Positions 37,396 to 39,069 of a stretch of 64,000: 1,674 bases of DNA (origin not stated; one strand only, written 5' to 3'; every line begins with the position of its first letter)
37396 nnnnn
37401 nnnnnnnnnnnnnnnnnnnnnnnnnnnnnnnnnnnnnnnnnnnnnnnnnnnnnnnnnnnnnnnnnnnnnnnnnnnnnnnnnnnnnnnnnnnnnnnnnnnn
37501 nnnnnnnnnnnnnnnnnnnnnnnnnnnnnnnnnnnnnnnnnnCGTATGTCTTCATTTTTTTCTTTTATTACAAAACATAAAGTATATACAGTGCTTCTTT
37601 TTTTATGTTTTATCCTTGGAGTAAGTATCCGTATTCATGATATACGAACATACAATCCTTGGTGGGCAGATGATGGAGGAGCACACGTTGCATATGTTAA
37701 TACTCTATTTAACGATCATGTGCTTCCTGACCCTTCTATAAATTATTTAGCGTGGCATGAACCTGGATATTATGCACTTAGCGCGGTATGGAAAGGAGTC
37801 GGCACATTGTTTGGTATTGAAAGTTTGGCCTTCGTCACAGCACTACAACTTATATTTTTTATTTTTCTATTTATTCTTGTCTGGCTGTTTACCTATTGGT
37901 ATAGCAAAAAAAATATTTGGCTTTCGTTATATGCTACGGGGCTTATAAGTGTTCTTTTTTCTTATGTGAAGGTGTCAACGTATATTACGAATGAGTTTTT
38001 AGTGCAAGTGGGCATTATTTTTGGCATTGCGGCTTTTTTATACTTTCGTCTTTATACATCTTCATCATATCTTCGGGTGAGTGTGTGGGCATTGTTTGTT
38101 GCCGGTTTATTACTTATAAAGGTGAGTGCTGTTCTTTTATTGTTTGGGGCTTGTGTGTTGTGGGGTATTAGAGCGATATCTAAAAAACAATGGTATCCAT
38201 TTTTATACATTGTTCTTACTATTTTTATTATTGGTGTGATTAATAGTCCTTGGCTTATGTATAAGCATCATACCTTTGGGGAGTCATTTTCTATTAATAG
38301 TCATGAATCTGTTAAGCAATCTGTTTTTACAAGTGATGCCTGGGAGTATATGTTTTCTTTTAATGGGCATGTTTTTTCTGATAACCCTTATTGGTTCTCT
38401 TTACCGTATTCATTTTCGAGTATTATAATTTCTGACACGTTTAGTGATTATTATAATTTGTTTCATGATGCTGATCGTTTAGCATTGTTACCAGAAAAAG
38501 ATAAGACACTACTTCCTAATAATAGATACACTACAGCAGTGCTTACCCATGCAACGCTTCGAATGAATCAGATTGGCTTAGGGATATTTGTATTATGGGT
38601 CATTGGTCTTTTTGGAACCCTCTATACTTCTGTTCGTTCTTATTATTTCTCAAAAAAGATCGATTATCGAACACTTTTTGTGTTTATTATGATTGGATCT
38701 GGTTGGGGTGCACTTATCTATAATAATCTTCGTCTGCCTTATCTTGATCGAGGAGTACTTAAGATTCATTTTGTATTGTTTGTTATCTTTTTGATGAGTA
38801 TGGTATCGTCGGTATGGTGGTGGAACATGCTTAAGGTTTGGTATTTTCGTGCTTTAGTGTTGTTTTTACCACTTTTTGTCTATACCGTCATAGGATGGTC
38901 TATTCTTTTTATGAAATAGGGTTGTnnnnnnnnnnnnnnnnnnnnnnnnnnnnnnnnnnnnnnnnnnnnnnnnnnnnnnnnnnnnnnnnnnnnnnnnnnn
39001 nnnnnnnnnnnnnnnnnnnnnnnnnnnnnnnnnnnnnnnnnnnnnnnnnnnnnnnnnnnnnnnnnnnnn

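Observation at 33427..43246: Envelope glycosylation/O-acylation island: paralogous 570-aa GT-C-like proteins bracketing GT2, two further GT-C-like proteins, MBOAT + AlgJ-like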

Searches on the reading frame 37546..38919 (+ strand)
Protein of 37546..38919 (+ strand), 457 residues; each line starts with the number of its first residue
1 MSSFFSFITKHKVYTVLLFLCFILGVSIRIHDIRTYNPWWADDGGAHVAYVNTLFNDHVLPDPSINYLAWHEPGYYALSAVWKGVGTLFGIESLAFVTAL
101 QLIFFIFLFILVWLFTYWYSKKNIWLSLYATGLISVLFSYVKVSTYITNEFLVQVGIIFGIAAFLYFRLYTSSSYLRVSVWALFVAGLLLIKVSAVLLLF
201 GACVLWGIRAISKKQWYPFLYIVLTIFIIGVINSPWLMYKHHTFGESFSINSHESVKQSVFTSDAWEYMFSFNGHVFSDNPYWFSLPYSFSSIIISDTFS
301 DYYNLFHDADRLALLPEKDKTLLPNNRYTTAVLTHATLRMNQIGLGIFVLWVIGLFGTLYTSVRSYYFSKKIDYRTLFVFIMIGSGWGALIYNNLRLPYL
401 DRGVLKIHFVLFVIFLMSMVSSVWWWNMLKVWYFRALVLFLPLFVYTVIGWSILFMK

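Call 3: search_protein_families(library=pfam, proteins=[window:37546-38919:+], max_evalue=1)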
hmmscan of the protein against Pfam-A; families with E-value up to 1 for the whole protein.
window:37546-38919:+ (457 aa): 0 families

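Call 4: search_protein_families(library=ncbifam, proteins=[window:37546-38919:+], max_evalue=1)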
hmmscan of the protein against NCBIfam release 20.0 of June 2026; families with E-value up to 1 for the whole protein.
window:37546-38919:+ (457 aa): 1 family
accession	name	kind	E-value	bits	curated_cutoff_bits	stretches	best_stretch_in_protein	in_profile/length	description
NF033798.1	biofilm_StcA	subfamily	0.095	13.2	50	0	212-245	2-33/89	StcA family protein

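Call 11: search_solved_structures(query=window:37546-38919:+, max_evalue=10, show_alignments=2)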
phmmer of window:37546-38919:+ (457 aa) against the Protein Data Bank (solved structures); distinct sequences matched with E-value up to 10: 2.
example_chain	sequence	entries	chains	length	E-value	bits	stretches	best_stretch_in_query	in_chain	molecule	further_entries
4ack_A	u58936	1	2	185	0.87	11.6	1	262-322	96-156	TSSL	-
4acl_A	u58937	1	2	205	1.1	11.3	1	262-322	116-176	TSSL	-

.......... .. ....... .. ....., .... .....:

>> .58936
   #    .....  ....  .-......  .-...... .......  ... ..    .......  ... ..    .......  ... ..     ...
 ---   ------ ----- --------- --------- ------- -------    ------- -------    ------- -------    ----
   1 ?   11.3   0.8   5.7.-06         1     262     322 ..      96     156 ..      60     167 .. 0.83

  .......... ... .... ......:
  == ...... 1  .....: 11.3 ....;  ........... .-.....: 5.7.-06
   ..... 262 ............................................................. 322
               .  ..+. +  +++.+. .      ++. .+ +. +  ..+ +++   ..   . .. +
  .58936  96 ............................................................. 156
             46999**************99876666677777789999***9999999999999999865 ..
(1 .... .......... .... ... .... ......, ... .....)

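Call 22: find_homologous_proteins(query=window:37546-38919:+)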
Query window:37546-38919:+ (457 aa): 37 proteins with E <= 0.001 among 8000 candidates.
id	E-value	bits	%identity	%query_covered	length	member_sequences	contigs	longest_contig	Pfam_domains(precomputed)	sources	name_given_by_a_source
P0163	4.9e-106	374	41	94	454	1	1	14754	-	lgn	-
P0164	6.1e-105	370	39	99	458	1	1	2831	-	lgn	-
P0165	1.9e-104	368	42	94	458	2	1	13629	-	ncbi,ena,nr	ncbi:hypothetical protein KJ785_04255 [Patescibacteria group bacterium]|nr:hypothetical protein [Pat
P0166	1.9e-102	362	43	88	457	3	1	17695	-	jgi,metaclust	metaclust:\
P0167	3.3e-100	354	40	96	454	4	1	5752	-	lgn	-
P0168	2.2e-99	352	39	100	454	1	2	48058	-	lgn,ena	-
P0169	5.9e-99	350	42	94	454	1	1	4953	-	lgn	-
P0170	7.2e-98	347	40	92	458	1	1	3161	PF13231.13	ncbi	-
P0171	3.8e-95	338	40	98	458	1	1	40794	PF13231.13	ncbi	ncbi:MAG: glycosyltransferase family 39 protein [Candidatus Magasanikbacteria bacterium]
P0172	1.8e-94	335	37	98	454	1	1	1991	-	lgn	-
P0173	2.1e-94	335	41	97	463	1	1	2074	-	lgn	-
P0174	6.3e-94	334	39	94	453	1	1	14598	PF13231.13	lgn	-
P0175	5.5e-93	331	40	98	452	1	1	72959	-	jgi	jgi:hypothetical protein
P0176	1.7e-92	329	39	98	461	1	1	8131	-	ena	-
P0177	8.4e-92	327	38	100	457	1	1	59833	PF09913.16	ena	-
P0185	2.9e-89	318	40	98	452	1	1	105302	PF13231.13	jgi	jgi:hypothetical protein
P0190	4.3e-85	305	37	99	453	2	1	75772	-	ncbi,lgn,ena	-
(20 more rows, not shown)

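Call 26: search_solved_structures(query=A3, max_evalue=10, show_alignments=2)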
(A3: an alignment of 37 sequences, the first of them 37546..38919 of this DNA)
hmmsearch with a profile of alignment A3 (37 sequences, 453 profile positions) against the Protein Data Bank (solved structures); distinct sequences matched with E-value up to 10: 0.

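Call 29: search_protein_families(library=pfam, alignment_id=A3, max_evalue=0.01)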
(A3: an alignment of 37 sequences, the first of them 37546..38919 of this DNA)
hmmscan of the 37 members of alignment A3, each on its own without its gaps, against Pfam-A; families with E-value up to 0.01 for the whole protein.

A. member 1, window:37546-38919:+ (457 aa): 0 families

B. families by the number of members that match (of 37 scanned): 3 families
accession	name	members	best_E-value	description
PF13231.12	PMT_2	17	2.1e-06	Dolichyl-phosphate-mannose-protein mannosyltransferase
PF02366.24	PMT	10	3.2e-06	Dolichyl-phosphate-mannose-protein mannosyltransferase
PF09913.15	DUF2142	1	6.6e-06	Predicted membrane protein (DUF2142)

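Call 41: predict_structure(alignment_id=A3)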
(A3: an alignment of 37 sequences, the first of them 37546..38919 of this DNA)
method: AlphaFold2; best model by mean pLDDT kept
length: 457 residues; sequences in the alignment: 37
mean_pLDDT: 93.6   pTM: 0.93
mean pLDDT of the five models: 93.6, 93.4, 93.1, 90.6, 90.2
residues with pLDDT >= 90: 378; 70-90: 67; 50-70: 12; < 50: 0
segments of 3 or more residues with pLDDT < 50: none
pLDDT, mean of each block of 10 residues (from residue 1): 84 97 97 87 86 96 88 96 97 94 98 98 98 98 94 98 97 93 98 96 97 95 98 95 83 77 92 93 82 95 88 94 91 96 98 98 94 96 97 89 85 98 98 97 97 92
secondary structure, 60 per line:
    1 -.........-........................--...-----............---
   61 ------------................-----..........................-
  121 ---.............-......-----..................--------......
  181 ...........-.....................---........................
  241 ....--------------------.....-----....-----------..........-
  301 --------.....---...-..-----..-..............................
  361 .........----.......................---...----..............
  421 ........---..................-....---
elements in order: H2-10 H12-35 H46-57 H73-88 H94-119 H124-136 H138-143 H149-166 H175-191 H193-213 H217-244 H265-269 H275-278 H290-299 H309-313 H331-369 H374-396 H407-428 H432-449 H451-454

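Call 49: fold_search(model_id=the predicted structure, library=pdb)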
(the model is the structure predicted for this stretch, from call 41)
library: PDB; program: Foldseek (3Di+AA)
matches with E <= 10: 158; with E <= 0.001: 14
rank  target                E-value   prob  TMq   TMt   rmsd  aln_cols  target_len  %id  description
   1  5gmy_A                6.0e-05  1.00  0.48  0.28  14.1       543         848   13  Crystal structure of the Archaeoglobus fulgidus oligosaccharyltransferase (O29867_ARCFU) tethered with an acceptor pep (released 2017-02-01)
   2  3wak                  6.8e-05  1.00  0.49  0.28  13.0       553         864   12  Crystal structure of the Archaeoglobus fulgidus oligosaccharyltransferase (O29867_ARCFU) in the apo form (released 2013-10-30)
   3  6s7t_A                8.7e-05  1.00  0.43  0.30  10.8       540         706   11  Cryo-EM structure of human oligosaccharyltransferase complex OST-B (released 2019-12-18)
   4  8b6l_I                1.1e-04  1.00  0.48  0.34  15.7       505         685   14  Subtomogram average of the human Sec61-TRAP-OSTA-translocon (released 2022-12-07)
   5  8pn9_A                1.1e-04  1.00  0.48  0.35  14.2       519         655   13  Structure of human oligosaccharyltransferase OST-A complex bound to NGI-1 (released 2024-05-08)
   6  7e9s_A                1.9e-04  1.00  0.49  0.28  11.0       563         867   12  Archaeal oligosaccharyltransferase AglB from Archaeoglobus fulgidus in complex with an inhibitory peptide and a dolich (released 2021-09-08)
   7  8age_A                1.9e-04  1.00  0.47  0.36  11.6       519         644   12  Structure of yeast oligosaccharylransferase complex with acceptor peptide bound (released 2022-12-07)
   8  9i5k_A                2.8e-04  1.00  0.54  0.50  14.4       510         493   12  Structure of the Chaetomium thermophilum Pmt4 homodimer (C2 symmetry) (released 2025-12-24)
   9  7oci_F                3.0e-04  1.00  0.46  0.35  12.9       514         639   13  Cryo-EM structure of yeast Ost6p containing oligosaccharyltransferase complex (released 2022-02-16)
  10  9n9j_I                3.7e-04  1.00  0.51  0.35  11.1       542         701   11  Structure of a GRP94 folding intermediate engaged with a CCDC134- and FKBP11-bound secretory translocon (released 2025-11-19)
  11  6s7o_A                5.6e-04  1.00  0.48  0.35  13.8       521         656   12  Cryo-EM structure of human oligosaccharyltransferase complex OST-A (released 2019-12-18)
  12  8agc_A                6.6e-04  1.00  0.46  0.32  12.8       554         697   12  Structure of yeast oligosaccharylransferase complex with lipid-linked oligosaccharide and non-acceptor peptide bound (released 2022-12-07)
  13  3rce_A                7.5e-04  1.00  0.52  0.37  11.7       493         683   12  Bacterial oligosaccharyltransferase PglB (released 2011-06-15)
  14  8agb_A                8.1e-04  1.00  0.41  0.31  14.0       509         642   12  Structure of yeast oligosaccharylransferase complex with lipid-linked oligosaccharide bound (released 2022-12-07)
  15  3waj                  1.1e-03  1.00  0.44  0.28  18.5       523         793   11  Crystal structure of the Archaeoglobus fulgidus oligosaccharyltransferase (O29867_ARCFU) complex with Zn and sulfate (released 2013-10-30)
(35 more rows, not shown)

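Call 75: find_encoding_contigs(protein=P0185, flank=6000, max_places=1)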
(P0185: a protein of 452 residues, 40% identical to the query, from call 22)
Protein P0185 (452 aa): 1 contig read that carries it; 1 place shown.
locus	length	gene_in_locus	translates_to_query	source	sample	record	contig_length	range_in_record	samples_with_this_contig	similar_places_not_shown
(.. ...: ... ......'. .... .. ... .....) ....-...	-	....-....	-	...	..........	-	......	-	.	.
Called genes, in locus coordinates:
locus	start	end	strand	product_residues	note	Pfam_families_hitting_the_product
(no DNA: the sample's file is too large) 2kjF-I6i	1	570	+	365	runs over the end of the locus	PF13439:Glyco_transf_4, PF00534:Glycos_transf_1, PF20706:GT4-conflict, PF13692:Glyco_trans_1_4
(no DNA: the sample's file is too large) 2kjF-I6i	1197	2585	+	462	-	PF13727:CoA_binding_3, PF02397:Bac_transf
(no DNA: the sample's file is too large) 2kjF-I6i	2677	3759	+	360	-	PF13439:Glyco_transf_4 (weak), PF00534:Glycos_transf_1, PF13692:Glyco_trans_1_4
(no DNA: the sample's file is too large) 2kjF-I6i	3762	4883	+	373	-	PF13439:Glyco_transf_4, PF20706:GT4-conflict, PF00534:Glycos_transf_1, PF13692:Glyco_trans_1_4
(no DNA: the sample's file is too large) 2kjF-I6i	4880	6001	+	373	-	PF13439:Glyco_transf_4, PF20706:GT4-conflict, PF00534:Glycos_transf_1, PF13692:Glyco_trans_1_4, PF13524:Glyco_trans_1_2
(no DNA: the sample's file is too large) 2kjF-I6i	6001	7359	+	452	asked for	PF13231:PMT_2 (weak)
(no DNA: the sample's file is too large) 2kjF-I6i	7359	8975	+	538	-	PF19830:DUF6311, PF25853:DUF6311_C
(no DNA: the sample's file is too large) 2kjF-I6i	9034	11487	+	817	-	PF13196:DUF4012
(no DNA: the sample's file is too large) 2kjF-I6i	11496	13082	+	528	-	PF03023:MurJ, PF13440:Polysacc_synt_3, PF01554:MatE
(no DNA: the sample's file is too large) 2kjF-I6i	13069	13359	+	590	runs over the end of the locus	PF00009:GTP_EFTU, PF01926:MMR_HSR1 (faint), PF03144:GTP_EFTU_D2, PF00679:EFG_C, PF06421:LepA_C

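Call 76: find_encoding_contigs(protein=P0175, flank=6000, max_places=1)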
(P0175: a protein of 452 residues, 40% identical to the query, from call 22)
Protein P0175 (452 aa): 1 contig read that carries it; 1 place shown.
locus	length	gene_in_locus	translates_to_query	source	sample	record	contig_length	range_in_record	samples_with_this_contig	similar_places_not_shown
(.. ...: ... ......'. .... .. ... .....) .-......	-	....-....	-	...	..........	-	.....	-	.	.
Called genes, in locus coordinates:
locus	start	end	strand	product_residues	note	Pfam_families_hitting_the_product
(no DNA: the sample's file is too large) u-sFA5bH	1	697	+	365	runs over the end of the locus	PF13439:Glyco_transf_4, PF20706:GT4-conflict, PF00534:Glycos_transf_1, PF13692:Glyco_trans_1_4, PF13524:Glyco_trans_1_2 (weak)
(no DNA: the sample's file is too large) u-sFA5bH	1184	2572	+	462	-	PF13727:CoA_binding_3, PF02397:Bac_transf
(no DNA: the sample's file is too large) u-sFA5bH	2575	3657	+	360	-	PF13439:Glyco_transf_4, PF00534:Glycos_transf_1, PF13692:Glyco_trans_1_4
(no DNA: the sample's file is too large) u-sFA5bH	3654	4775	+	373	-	PF13439:Glyco_transf_4, PF20706:GT4-conflict, PF00534:Glycos_transf_1, PF13692:Glyco_trans_1_4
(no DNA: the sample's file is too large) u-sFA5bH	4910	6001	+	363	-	PF13439:Glyco_transf_4, PF20706:GT4-conflict, PF00534:Glycos_transf_1, PF13692:Glyco_trans_1_4, PF13524:Glyco_trans_1_2 (weak)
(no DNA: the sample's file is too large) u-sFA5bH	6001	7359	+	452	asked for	-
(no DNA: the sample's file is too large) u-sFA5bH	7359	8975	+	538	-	PF19830:DUF6311, PF25853:DUF6311_C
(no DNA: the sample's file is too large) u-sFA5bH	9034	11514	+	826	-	PF13196:DUF4012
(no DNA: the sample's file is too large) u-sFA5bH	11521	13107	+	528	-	PF03023:MurJ, PF13440:Polysacc_synt_3, PF01554:MatE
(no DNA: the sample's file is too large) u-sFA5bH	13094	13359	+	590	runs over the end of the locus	PF00009:GTP_EFTU, PF03144:GTP_EFTU_D2, PF00679:EFG_C, PF06421:LepA_C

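Call 77: find_encoding_contigs(protein=P0190, flank=6000, max_places=1)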
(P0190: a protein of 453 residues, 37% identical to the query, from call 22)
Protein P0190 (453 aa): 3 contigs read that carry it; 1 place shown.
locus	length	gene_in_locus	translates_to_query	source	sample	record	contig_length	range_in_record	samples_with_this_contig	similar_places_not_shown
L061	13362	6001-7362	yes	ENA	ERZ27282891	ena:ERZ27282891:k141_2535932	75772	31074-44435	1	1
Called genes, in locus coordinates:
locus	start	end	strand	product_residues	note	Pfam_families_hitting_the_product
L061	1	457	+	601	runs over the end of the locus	-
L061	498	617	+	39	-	-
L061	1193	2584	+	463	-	PF13727:CoA_binding_3, PF02397:Bac_transf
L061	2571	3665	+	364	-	PF00534:Glycos_transf_1, PF13692:Glyco_trans_1_4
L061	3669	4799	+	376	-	PF13439:Glyco_transf_4, PF20706:GT4-conflict (weak), PF00534:Glycos_transf_1, PF13692:Glyco_trans_1_4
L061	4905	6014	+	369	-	PF13439:Glyco_transf_4, PF20706:GT4-conflict (weak), PF00534:Glycos_transf_1, PF13692:Glyco_trans_1_4, PF13524:Glyco_trans_1_2 (weak)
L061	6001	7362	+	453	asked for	-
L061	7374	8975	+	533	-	PF19830:DUF6311, PF25853:DUF6311_C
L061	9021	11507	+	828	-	PF13196:DUF4012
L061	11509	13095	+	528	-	PF03023:MurJ, PF01554:MatE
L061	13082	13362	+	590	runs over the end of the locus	PF00009:GTP_EFTU, PF01926:MMR_HSR1 (faint), PF03144:GTP_EFTU_D2, PF00679:EFG_C, PF06421:LepA_C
